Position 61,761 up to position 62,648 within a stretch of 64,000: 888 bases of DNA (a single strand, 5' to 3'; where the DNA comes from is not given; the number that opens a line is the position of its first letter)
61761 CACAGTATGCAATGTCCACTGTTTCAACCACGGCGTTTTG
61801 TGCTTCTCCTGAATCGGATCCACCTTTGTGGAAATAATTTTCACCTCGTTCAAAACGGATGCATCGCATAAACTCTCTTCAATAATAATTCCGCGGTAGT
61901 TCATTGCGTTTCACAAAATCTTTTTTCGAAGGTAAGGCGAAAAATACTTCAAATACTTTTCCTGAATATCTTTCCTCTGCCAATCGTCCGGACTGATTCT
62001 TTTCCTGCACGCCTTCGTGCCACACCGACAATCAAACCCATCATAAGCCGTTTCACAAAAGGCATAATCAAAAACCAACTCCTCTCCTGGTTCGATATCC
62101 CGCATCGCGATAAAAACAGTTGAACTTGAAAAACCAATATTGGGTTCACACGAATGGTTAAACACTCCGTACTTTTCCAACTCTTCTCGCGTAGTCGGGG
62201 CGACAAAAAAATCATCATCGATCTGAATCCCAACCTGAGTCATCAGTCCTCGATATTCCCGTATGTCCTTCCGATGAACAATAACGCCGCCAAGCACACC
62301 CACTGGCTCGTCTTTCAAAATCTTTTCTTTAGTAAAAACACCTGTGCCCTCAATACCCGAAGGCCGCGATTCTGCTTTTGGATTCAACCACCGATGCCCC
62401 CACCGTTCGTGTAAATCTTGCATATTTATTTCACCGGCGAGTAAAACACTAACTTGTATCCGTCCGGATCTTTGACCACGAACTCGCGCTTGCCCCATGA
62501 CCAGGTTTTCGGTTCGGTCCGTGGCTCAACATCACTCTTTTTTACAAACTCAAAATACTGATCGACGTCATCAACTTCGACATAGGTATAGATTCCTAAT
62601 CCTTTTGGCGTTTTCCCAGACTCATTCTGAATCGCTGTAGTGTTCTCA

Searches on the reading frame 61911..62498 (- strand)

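Call 19: search_protein_families(library=pfam, proteins=[window:61911-62498:-], max_evalue=0.001)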
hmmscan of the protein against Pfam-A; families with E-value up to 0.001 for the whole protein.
window:61911-62498:- (195 aa): 1 family
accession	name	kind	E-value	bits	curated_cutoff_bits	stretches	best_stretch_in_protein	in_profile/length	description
PF00856.33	SET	-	5.1e-12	46.6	22.4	1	51-145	1-104/105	SET domain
